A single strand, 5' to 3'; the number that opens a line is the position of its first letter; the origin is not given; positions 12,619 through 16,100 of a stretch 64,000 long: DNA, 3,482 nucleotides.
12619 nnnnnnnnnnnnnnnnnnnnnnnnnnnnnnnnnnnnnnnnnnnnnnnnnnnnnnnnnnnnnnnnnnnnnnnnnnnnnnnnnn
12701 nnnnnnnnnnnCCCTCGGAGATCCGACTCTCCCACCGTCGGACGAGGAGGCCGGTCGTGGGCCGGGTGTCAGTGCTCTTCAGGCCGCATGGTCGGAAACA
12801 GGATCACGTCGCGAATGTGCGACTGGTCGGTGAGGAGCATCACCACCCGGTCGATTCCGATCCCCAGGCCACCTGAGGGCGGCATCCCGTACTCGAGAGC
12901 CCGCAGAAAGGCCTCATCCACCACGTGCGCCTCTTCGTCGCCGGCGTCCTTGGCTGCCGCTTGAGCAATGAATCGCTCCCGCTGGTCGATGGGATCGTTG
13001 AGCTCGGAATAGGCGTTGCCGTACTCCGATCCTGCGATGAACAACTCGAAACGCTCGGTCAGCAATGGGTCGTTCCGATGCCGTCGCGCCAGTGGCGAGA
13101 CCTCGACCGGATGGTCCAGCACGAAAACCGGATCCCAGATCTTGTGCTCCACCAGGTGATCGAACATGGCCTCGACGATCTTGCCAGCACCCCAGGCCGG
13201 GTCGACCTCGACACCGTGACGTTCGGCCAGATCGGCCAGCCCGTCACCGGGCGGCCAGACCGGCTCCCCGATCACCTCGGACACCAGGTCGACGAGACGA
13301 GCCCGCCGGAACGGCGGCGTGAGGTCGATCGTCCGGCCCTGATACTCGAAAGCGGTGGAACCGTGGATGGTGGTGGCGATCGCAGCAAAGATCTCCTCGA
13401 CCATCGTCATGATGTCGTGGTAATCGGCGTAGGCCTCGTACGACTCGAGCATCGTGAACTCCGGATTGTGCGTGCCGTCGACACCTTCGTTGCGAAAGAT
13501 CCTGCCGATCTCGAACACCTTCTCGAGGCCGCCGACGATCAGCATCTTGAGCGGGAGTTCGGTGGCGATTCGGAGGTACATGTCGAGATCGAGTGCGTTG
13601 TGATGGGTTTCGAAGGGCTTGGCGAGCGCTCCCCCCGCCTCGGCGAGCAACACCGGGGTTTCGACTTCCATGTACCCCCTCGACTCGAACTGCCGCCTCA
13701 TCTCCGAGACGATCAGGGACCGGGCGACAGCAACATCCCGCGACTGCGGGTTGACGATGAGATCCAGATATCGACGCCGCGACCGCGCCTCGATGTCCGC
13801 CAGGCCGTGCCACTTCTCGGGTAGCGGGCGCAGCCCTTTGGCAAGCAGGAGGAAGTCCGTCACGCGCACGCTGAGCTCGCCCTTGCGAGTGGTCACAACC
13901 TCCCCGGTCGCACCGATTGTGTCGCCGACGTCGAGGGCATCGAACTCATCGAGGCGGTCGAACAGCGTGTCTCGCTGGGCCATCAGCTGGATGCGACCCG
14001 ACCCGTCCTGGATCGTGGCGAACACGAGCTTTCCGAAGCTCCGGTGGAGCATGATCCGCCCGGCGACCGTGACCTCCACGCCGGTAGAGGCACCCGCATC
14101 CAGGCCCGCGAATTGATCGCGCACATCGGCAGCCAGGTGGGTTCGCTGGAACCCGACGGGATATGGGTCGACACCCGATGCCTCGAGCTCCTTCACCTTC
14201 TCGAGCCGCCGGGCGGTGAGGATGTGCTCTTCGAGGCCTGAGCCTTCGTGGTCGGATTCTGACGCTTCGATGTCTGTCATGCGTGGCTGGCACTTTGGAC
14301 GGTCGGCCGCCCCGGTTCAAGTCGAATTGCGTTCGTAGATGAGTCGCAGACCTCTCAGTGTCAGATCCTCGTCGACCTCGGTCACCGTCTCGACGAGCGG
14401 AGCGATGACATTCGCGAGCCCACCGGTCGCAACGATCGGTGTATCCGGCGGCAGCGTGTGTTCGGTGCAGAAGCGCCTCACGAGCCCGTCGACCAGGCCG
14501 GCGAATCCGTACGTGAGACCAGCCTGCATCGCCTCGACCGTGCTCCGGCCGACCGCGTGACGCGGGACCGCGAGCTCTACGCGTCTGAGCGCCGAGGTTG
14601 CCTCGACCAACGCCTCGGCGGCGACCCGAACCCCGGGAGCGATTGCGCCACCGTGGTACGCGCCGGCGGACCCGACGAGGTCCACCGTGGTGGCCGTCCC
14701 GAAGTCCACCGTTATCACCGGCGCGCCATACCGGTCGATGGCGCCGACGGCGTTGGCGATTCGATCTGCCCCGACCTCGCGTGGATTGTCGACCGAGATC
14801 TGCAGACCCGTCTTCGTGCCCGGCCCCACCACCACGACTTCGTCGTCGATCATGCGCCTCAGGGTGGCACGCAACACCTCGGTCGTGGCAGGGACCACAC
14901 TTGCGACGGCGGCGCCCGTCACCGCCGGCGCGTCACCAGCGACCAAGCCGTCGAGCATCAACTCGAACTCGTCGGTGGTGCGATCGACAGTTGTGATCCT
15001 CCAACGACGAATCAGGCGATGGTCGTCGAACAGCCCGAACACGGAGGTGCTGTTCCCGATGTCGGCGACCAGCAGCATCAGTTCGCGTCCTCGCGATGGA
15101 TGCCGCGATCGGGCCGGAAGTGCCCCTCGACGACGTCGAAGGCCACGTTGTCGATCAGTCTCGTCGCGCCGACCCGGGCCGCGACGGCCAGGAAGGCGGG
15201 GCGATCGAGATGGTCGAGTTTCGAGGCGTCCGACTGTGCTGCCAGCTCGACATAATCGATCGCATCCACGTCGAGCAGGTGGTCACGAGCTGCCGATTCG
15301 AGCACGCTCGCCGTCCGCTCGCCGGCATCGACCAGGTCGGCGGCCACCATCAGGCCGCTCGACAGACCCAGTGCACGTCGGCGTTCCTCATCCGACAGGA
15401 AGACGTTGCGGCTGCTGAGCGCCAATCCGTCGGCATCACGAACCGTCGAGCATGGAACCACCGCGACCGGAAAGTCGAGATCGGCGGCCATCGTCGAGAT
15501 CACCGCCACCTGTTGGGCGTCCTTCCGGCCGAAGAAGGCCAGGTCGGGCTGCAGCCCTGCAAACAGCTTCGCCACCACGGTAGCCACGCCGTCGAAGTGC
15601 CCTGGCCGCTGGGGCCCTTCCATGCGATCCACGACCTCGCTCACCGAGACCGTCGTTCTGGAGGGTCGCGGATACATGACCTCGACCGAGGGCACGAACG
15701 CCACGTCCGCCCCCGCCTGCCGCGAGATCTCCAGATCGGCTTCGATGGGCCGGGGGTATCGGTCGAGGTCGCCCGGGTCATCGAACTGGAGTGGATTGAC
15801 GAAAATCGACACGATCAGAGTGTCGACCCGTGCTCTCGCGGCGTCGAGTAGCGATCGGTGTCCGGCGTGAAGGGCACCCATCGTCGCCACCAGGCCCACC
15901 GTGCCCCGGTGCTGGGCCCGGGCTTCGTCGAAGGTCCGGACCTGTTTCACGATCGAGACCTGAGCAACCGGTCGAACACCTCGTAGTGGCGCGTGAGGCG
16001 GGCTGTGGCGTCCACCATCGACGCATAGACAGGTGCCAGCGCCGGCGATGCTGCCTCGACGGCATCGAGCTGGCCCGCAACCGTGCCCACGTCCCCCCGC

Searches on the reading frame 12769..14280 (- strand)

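Call 38: search_protein_families(library=pfam, proteins=[window:12769-14280:-], max_evalue=0.0001)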
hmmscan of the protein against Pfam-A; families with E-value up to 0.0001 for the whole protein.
window:12769-14280:- (503 aa): 3 families
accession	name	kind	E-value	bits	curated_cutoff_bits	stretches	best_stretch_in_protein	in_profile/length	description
PF00152.25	tRNA-synt_2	-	2.1e-85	287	25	1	163-498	2-307/308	tRNA synthetases class II (D, K and N)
PF01336.31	tRNA_anti-codon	-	1e-15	57.9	27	1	70-145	1-74/75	OB-fold nucleic acid binding domain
PF01409.25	tRNA-synt_2d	-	7.5e-07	29.3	19.8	0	254-300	104-152/246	tRNA synthetases class II core domain (F)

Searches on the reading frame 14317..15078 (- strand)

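Call 38: search_protein_families(library=pfam, proteins=[window:14317-15078:-], max_evalue=0.0001)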
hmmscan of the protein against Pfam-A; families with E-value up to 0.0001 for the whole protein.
window:14317-15078:- (253 aa): 1 family
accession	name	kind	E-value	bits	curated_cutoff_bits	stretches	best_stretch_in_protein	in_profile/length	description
PF03309.20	Pan_kinase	-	3.2e-64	217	24.7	1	2-202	1-205/205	Type III pantothenate kinase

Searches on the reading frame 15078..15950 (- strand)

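Call 38: search_protein_families(library=pfam, proteins=[window:15078-15950:-], max_evalue=0.0001)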
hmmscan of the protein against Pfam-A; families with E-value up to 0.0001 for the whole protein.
window:15078-15950:- (290 aa): 1 family
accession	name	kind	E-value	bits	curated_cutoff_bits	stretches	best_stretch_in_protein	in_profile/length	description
PF02569.21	Pantoate_ligase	-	5e-91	305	20.7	1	3-269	8-267/268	Pantoate-beta-alanine ligase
